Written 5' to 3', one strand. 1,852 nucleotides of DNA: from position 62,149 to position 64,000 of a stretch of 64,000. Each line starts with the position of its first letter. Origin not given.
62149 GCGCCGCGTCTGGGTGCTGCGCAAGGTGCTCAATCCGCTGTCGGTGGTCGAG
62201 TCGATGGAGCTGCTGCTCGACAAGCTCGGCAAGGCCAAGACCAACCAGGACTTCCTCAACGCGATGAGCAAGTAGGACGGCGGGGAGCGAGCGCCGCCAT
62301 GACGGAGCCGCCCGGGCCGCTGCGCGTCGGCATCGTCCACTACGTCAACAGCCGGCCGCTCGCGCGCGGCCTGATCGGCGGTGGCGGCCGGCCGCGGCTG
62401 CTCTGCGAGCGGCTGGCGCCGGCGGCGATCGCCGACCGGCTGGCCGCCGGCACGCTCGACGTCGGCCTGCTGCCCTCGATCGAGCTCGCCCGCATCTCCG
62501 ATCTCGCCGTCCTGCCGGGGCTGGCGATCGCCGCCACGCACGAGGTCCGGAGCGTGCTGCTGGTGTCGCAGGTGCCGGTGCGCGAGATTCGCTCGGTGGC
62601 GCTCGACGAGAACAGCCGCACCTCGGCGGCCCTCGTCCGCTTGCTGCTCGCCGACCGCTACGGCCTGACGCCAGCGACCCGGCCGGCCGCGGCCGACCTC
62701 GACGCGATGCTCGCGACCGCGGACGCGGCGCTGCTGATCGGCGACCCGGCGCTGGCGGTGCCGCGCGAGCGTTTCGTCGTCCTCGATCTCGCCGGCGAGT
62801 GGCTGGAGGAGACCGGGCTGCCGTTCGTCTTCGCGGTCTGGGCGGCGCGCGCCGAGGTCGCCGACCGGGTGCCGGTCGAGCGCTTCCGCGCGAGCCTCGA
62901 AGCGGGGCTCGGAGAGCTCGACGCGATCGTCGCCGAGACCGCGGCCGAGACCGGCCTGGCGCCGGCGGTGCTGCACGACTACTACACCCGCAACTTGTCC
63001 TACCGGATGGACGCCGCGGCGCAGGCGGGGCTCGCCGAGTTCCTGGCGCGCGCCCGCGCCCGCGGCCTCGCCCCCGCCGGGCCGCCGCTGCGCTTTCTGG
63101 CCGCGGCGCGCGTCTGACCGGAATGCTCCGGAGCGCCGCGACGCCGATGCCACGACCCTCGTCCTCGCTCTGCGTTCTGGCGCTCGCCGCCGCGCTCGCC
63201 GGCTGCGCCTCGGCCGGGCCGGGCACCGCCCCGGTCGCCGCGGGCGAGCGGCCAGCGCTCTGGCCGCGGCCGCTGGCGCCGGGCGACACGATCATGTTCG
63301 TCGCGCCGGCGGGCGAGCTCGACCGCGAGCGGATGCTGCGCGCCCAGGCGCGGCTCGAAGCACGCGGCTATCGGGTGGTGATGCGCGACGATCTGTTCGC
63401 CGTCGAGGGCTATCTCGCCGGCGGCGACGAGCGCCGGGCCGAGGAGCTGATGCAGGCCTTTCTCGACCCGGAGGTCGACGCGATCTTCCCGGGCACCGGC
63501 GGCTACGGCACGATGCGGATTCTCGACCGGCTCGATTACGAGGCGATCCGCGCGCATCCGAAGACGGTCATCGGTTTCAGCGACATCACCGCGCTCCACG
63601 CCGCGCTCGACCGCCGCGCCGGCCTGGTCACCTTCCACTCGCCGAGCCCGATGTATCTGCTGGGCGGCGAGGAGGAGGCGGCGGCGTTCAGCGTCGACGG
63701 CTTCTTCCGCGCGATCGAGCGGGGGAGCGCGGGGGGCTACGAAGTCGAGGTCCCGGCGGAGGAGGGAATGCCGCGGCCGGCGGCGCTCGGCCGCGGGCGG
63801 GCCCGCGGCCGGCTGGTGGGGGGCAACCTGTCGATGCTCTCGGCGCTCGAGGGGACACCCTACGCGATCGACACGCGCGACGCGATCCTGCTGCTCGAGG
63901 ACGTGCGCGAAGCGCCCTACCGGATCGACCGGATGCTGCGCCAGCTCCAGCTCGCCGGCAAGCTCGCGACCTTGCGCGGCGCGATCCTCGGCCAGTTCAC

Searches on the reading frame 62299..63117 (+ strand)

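Call 80: search_protein_families(library=pfam, proteins=[window:62299-63117:+], max_evalue=0.001)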
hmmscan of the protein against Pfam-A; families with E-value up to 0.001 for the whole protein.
window:62299-63117:+ (272 aa): 1 family
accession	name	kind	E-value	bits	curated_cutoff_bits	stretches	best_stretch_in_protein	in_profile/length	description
PF02621.19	VitK2_biosynth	-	7.9e-55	186.5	26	1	8-253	1-251/252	Menaquinone biosynthesis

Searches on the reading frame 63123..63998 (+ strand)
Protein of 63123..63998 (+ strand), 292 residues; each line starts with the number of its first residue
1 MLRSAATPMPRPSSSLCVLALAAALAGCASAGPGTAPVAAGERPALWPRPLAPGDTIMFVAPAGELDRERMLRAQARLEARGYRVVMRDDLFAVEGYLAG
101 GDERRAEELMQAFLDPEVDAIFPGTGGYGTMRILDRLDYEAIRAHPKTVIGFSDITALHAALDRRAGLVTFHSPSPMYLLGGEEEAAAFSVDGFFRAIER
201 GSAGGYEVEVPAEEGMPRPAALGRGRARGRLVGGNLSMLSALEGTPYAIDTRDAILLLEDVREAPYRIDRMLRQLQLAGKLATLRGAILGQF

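Call 80: search_protein_families(library=pfam, proteins=[window:63123-63998:+], max_evalue=0.001)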
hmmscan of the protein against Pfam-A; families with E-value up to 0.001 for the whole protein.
window:63123-63998:+ (292 aa): 2 families
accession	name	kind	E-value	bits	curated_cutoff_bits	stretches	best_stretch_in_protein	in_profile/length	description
PF02016.21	Peptidase_S66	-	2.8e-37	128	25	1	57-172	1-120/121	LD-carboxypeptidase N-terminal domain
PF17676.7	Peptidase_S66C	-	2.7e-22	80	23.7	1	228-292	1-66/120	LD-carboxypeptidase C-terminal domain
